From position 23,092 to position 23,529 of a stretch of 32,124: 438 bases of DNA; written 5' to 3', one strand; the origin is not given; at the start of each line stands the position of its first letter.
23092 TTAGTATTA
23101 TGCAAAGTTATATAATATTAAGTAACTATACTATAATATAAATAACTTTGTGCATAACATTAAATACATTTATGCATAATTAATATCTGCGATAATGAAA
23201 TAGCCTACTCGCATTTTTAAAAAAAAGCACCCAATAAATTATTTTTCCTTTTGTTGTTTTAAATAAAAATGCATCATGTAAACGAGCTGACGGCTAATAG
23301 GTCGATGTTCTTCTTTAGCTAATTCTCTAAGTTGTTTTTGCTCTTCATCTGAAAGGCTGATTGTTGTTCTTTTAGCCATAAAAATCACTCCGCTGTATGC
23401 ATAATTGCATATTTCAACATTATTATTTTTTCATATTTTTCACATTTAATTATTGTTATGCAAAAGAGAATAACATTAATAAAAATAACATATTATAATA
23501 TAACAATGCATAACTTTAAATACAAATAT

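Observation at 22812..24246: Three ribbon-helix-helix paralogues hidden below the ORF cut-off, each with a private set of operator-like repeats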

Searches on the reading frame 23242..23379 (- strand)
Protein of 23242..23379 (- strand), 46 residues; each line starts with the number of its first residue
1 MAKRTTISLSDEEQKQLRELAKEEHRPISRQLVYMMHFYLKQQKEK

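Call 7: search_protein_families(library=pfam, proteins=[window:23242-23379:-], max_evalue=1)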
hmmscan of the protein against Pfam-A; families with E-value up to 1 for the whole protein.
seq(46 aa): 4 families
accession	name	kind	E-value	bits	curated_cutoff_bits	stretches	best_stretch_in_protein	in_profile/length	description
PF07878.17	RHH_5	-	3.5e-06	27.1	26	1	3-43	2-42/43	CopG-like RHH_1 or ribbon-helix-helix domain, RHH_5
PF01402.27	RHH_1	-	0.00073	19.8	20.5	1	4-29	1-26/39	Ribbon-helix-helix protein, copG family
PF19807.5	DUF6290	-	0.038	14.6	27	1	5-30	4-29/72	Family of unknown function (DUF6290)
PF16777.11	RHH_7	-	0.043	14.6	27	1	4-28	33-57/74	Transcriptional regulator, RHH-like, CopG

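Call 8: search_solved_structures(query=window:23242-23379:-, max_evalue=10, show_alignments=3)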
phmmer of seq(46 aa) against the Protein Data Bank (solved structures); distinct sequences matched with E-value up to 10: 1.
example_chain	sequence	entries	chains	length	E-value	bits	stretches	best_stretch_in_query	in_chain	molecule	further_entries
9v1i_lf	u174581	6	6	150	0.52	14.4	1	13-43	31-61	60S ribosomal protein L31, putative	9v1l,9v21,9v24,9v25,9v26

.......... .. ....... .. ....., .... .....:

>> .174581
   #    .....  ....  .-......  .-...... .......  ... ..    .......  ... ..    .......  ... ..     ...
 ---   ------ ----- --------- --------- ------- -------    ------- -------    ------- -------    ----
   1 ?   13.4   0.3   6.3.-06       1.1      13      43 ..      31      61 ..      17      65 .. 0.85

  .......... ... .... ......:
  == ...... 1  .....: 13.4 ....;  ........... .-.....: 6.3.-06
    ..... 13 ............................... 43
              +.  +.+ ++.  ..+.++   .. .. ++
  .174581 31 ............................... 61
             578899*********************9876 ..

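Call 13: find_homologous_proteins(query=window:23242-23379:-, max_evalue=0.001)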
Query seq(46 aa) (46 aa): 126 proteins with E <= 0.001 among 126 candidates; the best 120 are listed.
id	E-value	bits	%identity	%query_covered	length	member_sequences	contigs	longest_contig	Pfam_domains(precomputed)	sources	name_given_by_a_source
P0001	5.9e-21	89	100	100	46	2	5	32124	PF07878.18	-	-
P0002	8.8e-20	85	96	100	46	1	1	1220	PF07878.18,PF01402.28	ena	-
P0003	1.8e-19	84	96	100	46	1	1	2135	PF07878.18,PF01402.28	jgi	jgi:predicted transcriptional regulator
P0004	1.2e-18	82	91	100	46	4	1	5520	PF07878.18,PF01402.28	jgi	-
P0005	3.7e-18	80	87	100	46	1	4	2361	PF07878.18,PF01402.28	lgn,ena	-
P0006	4.8e-18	80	91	100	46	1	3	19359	PF07878.18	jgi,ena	-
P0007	4.9e-18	80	89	100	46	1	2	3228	PF07878.18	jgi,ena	-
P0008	6.2e-18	80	93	93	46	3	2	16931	PF07878.18,PF01402.28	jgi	jgi:hypothetical protein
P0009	6.7e-18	80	91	100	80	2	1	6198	PF07878.18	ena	-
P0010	1.1e-17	79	87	100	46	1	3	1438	PF07878.18,PF01402.28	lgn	-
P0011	1.6e-17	78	87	100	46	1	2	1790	PF07878.18,PF01402.28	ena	-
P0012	1.8e-17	78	89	100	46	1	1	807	PF07878.18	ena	-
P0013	3.0e-17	78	87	100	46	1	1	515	-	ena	-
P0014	3.2e-17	77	87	100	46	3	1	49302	PF07878.18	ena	-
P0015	4.2e-17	77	87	100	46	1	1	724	PF07878.18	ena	-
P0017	4.4e-17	77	85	100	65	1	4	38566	PF07878.18,PF01402.28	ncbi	-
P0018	4.7e-17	77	87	100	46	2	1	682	PF07878.18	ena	-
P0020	6.0e-17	77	87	100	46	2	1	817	PF07878.18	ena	-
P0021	6.3e-17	77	87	100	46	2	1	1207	PF07878.18,PF01402.28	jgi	jgi:hypothetical protein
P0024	6.4e-17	77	89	96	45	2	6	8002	PF07878.18,PF01402.28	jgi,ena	-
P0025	7.5e-17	76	85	100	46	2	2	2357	PF07878.18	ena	-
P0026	9.0e-17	76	87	100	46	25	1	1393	PF07878.18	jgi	-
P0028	1.2e-16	76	85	100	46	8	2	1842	PF07878.18,PF01402.28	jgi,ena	-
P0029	1.4e-16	76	85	100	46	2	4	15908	PF07878.18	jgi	jgi:hypothetical protein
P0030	1.5e-16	75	85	100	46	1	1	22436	PF07878.18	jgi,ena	-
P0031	1.7e-16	75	83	100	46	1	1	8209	PF07878.18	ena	-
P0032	2.2e-16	75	85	100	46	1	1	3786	PF07878.18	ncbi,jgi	jgi:predicted transcriptional regulator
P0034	2.7e-16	75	87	100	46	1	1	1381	PF07878.18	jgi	jgi:hypothetical protein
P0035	2.8e-16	75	85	100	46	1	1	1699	PF07878.18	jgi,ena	jgi:hypothetical protein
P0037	3.3e-16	74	85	100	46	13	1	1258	PF07878.18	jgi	jgi:hypothetical protein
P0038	3.4e-16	74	83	100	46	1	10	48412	PF07878.18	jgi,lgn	jgi:predicted transcriptional regulator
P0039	3.6e-16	74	83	100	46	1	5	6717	PF07878.18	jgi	jgi:predicted transcriptional regulator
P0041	4.0e-16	74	85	100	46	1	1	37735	PF07878.18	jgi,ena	jgi:hypothetical protein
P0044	4.3e-16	74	83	100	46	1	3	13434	PF07878.18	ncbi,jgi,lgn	-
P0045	4.3e-16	74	85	100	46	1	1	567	PF07878.18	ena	-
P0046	4.4e-16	74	80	100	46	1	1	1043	PF07878.18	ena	-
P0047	4.8e-16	74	83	100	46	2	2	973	PF07878.18,PF01402.28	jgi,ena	jgi:hypothetical protein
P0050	5.1e-16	74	83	100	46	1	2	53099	PF07878.18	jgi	jgi:hypothetical protein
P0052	5.2e-16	74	85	100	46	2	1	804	PF07878.18,PF01402.28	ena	-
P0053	5.2e-16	74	86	93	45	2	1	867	PF07878.18,PF01402.28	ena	-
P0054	5.5e-16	74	83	100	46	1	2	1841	PF07878.18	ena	-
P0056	6.0e-16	74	85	100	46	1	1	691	PF07878.18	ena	-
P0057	6.2e-16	74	85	100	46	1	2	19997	PF07878.18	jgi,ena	-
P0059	7.1e-16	73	83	100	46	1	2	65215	-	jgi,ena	-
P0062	9.5e-16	73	85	100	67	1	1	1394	PF07878.18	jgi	jgi:hypothetical protein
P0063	9.5e-16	73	85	100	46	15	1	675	PF07878.18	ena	-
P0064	9.9e-16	73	87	100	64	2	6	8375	PF07878.18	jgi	jgi:hypothetical protein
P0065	9.9e-16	73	87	100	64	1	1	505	PF07878.18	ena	-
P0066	1.2e-15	73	82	98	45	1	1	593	PF07878.18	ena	-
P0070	1.5e-15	72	83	100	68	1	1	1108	PF07878.18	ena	-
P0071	1.7e-15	72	80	100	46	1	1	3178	PF07878.18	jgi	-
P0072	2.0e-15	72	80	100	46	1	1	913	PF07878.18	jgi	-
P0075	2.1e-15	72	80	100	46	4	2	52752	PF07878.18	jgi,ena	-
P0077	2.6e-15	72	80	98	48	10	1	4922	PF07878.18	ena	-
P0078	2.8e-15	72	83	100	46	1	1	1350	PF07878.18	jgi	jgi:hypothetical protein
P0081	3.9e-15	71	80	100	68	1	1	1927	PF07878.18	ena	-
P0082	4.2e-15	71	86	93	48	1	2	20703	PF07878.18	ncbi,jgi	ncbi:MAG: ribbon-helix-helix domain-containing protein [Promethearchaeota archaeon]|jgi:hypothetical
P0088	2.0e-14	69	86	91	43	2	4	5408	PF07878.18,PF01402.28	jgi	jgi:hypothetical protein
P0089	2.4e-14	69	83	100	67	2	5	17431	PF07878.18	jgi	jgi:hypothetical protein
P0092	3.2e-14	68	76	98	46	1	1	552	PF07878.18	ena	-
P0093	3.8e-14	68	80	100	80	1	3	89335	-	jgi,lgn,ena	-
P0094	4.1e-14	68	80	96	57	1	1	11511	PF07878.18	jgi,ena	-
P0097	2.4e-13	66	81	93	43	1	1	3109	PF07878.18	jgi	jgi:hypothetical protein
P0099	3.2e-13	65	76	100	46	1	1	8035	PF07878.18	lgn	-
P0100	4.2e-13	65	80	100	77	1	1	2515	PF07878.18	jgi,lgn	jgi:hypothetical protein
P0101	4.9e-13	65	79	93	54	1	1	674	PF07878.18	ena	-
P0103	8.5e-13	64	81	91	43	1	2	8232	PF07878.18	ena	-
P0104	1.3e-12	63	77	93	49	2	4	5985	PF07878.18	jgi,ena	-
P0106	2.6e-12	63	74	100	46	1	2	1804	PF07878.18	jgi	jgi:hypothetical protein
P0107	3.6e-12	62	77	93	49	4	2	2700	PF07878.18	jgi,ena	jgi:hypothetical protein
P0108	7.8e-12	61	74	93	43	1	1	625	PF07878.18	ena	-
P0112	1.1e-11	61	77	93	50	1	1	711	PF07878.18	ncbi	-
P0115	1.6e-11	60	79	93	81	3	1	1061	PF07878.18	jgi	jgi:hypothetical protein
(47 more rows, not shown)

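Call 14: find_encoding_contigs(protein=P0093, flank=4000, max_places=3)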
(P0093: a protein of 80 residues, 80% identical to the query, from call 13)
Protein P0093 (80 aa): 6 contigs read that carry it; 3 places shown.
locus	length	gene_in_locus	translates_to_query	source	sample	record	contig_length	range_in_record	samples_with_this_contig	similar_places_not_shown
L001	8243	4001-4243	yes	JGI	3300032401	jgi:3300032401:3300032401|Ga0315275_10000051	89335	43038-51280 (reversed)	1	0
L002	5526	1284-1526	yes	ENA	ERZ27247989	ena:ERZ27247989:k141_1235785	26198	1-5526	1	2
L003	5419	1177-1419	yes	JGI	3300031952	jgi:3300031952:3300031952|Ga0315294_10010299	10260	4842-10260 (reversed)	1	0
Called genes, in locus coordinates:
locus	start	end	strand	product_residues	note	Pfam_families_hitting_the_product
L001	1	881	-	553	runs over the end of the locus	PF03415:Peptidase_C11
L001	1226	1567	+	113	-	PF01918:Alba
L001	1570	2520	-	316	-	PF08271:Zn_Ribbon_TF, PF00382:TFIIB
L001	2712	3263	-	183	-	PF00352:TBP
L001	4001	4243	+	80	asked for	-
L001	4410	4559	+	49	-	-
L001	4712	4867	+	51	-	-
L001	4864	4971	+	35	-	-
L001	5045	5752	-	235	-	PF02463:SMC_N (faint), PF00005:ABC_tran, PF13304:AAA_21 (faint)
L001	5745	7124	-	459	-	PF12704:MacB_PCD (weak), PF02687:FtsX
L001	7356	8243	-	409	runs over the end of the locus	PF00089:Trypsin, PF13365:Trypsin_2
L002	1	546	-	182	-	?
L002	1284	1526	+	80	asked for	-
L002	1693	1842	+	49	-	-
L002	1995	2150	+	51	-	-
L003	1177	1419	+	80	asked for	-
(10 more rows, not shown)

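Call 15: find_encoding_contigs(protein=P0059, flank=4000, max_places=3)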
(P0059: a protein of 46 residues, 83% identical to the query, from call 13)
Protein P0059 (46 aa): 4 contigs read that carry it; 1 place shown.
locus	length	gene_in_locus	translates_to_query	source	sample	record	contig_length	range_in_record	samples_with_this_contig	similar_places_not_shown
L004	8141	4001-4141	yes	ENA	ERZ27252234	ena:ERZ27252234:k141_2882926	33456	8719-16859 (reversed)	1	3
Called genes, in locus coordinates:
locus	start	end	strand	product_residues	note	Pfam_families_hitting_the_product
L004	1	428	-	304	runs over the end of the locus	PF00493:MCM, PF00158:Sigma54_activat (weak), PF00004:AAA, PF07728:AAA_5, PF01078:Mg_chelatase (weak)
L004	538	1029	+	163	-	-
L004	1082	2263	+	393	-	PF07690:MFS_1, PF13347:MFS_2, PF07690:MFS_1, PF00083:Sugar_tr (weak)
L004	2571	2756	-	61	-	-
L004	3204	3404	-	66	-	PF00313:CSD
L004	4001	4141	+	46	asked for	-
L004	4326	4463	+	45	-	PF07878:RHH_5 (weak), PF01402:RHH_1 (weak)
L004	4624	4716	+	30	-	-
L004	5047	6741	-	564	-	PF00112:Peptidase_C1, PF07602:DUF1565 (weak), PF22842:Pel9A-like_beta_helix (weak), PF13229:Beta_helix (weak), PF05048:NosD, PF13229:Beta_helix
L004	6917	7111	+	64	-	PF14192:DUF4314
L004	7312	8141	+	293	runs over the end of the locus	PF01545:Cation_efflux, PF16916:ZT_dimer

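Call 20: find_related_loci(query=A1, collection=genome_contigs, flank=2500)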
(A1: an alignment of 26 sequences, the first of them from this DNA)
Query A1 (46 aa) in genome_contigs; peptide patterns used: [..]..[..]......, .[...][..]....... (x = any residue, [..] = any of these).
31 stretches matched a pattern; 16 encode a relative of the query (tblastn E <= 1e-3); 16 distinct loci.
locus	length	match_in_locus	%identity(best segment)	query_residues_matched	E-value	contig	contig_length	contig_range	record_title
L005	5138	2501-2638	85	1-46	8e-24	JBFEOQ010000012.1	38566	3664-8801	MAG: Thermoplasmatota archaeon isolate Mix_mud04.2021.02.43 k141_1260058_length_38566_cov_16.0519, whole genome shotgun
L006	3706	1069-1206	87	1-46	1e-23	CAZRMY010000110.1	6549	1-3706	MAG TPA_asm: uncultured Thermoplasmatales archaeon isolate SRP332253_co2_79 genome assembly, contig: NODE_12633_length_6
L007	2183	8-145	83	1-46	1e-22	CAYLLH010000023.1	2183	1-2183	MAG TPA_asm: uncultured Thermoplasmatales archaeon isolate SRP067234_co1_161 genome assembly, contig: k99_379478, whole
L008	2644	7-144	83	1-46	1e-22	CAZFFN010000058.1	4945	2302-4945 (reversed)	MAG TPA_asm: uncultured Thermoplasmatales archaeon isolate SRP067234_co1_26 genome assembly, contig: k99_22430, whole ge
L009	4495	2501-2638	78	1-46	1e-21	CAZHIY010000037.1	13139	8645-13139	MAG TPA_asm: uncultured Thermoplasmatales archaeon isolate binchicken_co129_679 genome assembly, contig: NODE_14582_leng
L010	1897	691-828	78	1-46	3e-21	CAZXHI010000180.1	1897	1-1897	MAG TPA_asm: uncultured Thermoplasmatales archaeon isolate SRP185410_co1_277 genome assembly, contig: k141_1517135, whol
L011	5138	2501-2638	76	1-46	6e-21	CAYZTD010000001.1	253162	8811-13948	MAG TPA_asm: uncultured Thermoplasmatales archaeon isolate SRP332253_co2_155 genome assembly, contig: NODE_15_length_253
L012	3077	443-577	73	1-45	2e-19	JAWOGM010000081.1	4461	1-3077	MAG: Thermoplasmatota archaeon isolate BLK6-3.bin.281 k191_2543073, whole genome shotgun sequence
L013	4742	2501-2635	73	1-45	2e-19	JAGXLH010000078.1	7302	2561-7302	MAG: Thermoplasmatota archaeon isolate GSL_GSL3510_11 NODE_1810_length_7302_cov_13.9129, whole genome shotgun sequence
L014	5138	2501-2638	70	1-46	1e-17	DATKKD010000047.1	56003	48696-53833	MAG TPA_asm: Thermoplasmatota archaeon isolate SMAG_U14648 k141_357928, whole genome shotgun sequence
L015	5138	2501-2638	72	1-46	2e-17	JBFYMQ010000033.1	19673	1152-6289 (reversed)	MAG: Thermoplasmatales archaeon isolate PPR_0066 scaffold_424, whole genome shotgun sequence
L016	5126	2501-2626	74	1-42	3e-17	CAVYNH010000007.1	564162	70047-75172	MAG: Euryarchaeota archaeon isolate MFD04408.bin.1.91 genome assembly, contig: contig_80799, whole genome shotgun sequen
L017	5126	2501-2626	74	1-42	4e-17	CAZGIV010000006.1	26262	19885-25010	MAG TPA_asm: uncultured Thermoplasmatales archaeon isolate binchicken_co94_67 genome assembly, contig: NODE_2514_length_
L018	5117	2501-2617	74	1-39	3e-16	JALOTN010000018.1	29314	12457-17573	MAG: Thermoplasmatota archaeon isolate Prado234 scaffold_1650, whole genome shotgun sequence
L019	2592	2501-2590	90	1-30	1e-13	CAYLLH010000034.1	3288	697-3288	MAG TPA_asm: uncultured Thermoplasmatales archaeon isolate SRP067234_co1_161 genome assembly, contig: k99_57472, whole g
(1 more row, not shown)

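Call 37: search_solved_structures(query=A1, max_evalue=10, show_alignments=3)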
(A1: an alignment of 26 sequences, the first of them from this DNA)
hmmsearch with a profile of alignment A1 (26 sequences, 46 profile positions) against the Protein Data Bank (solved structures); distinct sequences matched with E-value up to 10: 2.
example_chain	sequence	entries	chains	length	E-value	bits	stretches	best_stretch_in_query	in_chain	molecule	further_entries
1b01_A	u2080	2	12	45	0.15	15.3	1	1-41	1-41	TRANSCRIPTIONAL REPRESSOR COPG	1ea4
2cpg_A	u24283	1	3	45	0.19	15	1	1-24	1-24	TRANSCRIPTIONAL REPRESSOR COPG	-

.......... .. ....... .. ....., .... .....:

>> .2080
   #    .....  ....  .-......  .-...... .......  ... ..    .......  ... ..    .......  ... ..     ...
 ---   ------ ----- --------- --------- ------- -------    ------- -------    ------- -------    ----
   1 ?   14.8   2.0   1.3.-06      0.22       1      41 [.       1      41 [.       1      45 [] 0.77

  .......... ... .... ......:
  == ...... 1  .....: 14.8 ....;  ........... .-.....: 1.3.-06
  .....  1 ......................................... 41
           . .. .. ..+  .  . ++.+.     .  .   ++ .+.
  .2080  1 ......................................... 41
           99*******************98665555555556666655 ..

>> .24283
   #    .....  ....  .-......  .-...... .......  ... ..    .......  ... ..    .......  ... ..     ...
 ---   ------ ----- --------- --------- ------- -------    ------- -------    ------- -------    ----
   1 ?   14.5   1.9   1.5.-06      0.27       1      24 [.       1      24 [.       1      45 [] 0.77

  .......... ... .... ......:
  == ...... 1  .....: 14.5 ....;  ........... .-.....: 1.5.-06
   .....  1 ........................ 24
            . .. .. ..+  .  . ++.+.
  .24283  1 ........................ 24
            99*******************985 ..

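Call 40: predict_structure(alignment_id=A1)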
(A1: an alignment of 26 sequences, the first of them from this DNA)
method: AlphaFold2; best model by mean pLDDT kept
length: 46 residues; sequences in the alignment: 26
mean_pLDDT: 75.5   pTM: 0.40
mean pLDDT of the five models: 75.5, 73.9, 71.8, 66.0, 60.1
residues with pLDDT >= 90: 0; 70-90: 38; 50-70: 7; < 50: 1
segments of 3 or more residues with pLDDT < 50: none
pLDDT, mean of each block of 10 residues (from residue 1): 65 80 80 78 72
secondary structure, 60 per line:
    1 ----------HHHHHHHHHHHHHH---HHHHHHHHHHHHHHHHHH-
elements in order: H11-24 H28-45

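Call 44: fold_search(model_id=the predicted structure, library=pdb)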
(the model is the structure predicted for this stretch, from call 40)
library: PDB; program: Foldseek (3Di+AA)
matches with E <= 10: 79; with E <= 0.001: 0
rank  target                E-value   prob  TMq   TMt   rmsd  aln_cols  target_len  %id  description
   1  3qoq_A                2.0e-01  0.85  0.62  0.58   3.2        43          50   21  Crystal Structure of the Transcription Factor AmrZ in Complex with the 18 Base Pair amrZ1 Binding Site (released 2012-02-15)
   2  1ea4_F                2.2e-01  0.84  0.61  0.62   4.0        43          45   32  TRANSCRIPTIONAL REPRESSOR COPG/22bp dsDNA COMPLEX (released 2001-07-05)
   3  2cpg_B                2.2e-01  0.84  0.61  0.62   4.1        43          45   32  TRANSCRIPTIONAL REPRESSOR COPG (released 1999-11-19)
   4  6iya_D                2.8e-01  0.93  0.74  0.71   2.7        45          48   13  Structure of the DNA binding domain of antitoxin CopASO (released 2019-01-16)
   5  1ea4_E                2.8e-01  0.80  0.61  0.63   3.8        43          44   32  TRANSCRIPTIONAL REPRESSOR COPG/22bp dsDNA COMPLEX (released 2001-07-05)
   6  1b01_A                2.8e-01  0.77  0.58  0.61   3.7        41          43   32  TRANSCRIPTIONAL REPRESSOR COPG/DNA COMPLEX (released 1999-11-19)
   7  6iya_F                3.3e-01  0.91  0.74  0.70   2.5        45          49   13  Structure of the DNA binding domain of antitoxin CopASO (released 2019-01-16)
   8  1p94_MODEL_1_A        3.5e-01  0.89  0.68  0.45   2.2        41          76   15  NMR Structure of ParG symmetric dimer (released 2004-01-13)
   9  2cpg_C                3.5e-01  0.75  0.59  0.63   3.8        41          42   32  TRANSCRIPTIONAL REPRESSOR COPG (released 1999-11-19)
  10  3qoq_D                4.2e-01  0.72  0.64  0.62   3.2        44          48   20  Crystal Structure of the Transcription Factor AmrZ in Complex with the 18 Base Pair amrZ1 Binding Site (released 2012-02-15)
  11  6iya_C                4.5e-01  0.89  0.73  0.75   2.3        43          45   14  Structure of the DNA binding domain of antitoxin CopASO (released 2019-01-16)
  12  1ea4_B                4.5e-01  0.66  0.56  0.61   3.4        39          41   31  TRANSCRIPTIONAL REPRESSOR COPG/22bp dsDNA COMPLEX (released 2001-07-05)
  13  1par_A                4.5e-01  0.60  0.61  0.56   5.0        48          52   19  DNA RECOGNITION BY BETA-SHEETS IN THE ARC REPRESSOR-OPERATOR CRYSTAL STRUCTURE (released 1994-07-31)
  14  9kkd_B                4.9e-01  0.80  0.68  0.72   3.1        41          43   15  the structure of StnY (released 2025-11-19)
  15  1ea4_H                5.3e-01  0.69  0.62  0.64   3.5        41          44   32  TRANSCRIPTIONAL REPRESSOR COPG/22bp dsDNA COMPLEX (released 2001-07-05)
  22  3ft7_A                8.5e-01  0.66  0.68  0.70   3.2        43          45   21  Crystal structure of an extremely stable dimeric protein from sulfolobus islandicus (released 2009-10-20)
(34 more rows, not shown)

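Call 59: search_protein_families(library=padloc, proteins=[window:23242-23379:-], max_evalue=0.01)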
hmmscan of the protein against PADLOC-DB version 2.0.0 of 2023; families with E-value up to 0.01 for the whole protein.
seq(46 aa): 0 families

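Call 60: search_protein_families(library=ncbifam, proteins=[window:23242-23379:-], max_evalue=0.01)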
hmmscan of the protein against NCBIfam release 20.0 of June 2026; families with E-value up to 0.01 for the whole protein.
seq(46 aa): 0 families

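Call 61: search_protein_families(library=phrogs, proteins=[window:23242-23379:-], max_evalue=0.01)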
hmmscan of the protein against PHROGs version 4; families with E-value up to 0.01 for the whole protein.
seq(46 aa): 4 families
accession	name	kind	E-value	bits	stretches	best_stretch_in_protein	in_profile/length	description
phrog_3431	-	transcription regulation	0.00035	21.3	1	2-29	18-45/67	Arc-like repressor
phrog_3180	-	transcription regulation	0.00097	20.1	1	2-30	5-33/50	Arc-like repressor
phrog_26865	-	unknown function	0.0019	19.6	1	1-36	2-37/113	-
phrog_582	-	transcription regulation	0.0057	17.9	1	2-45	57-100/105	Arc-like repressor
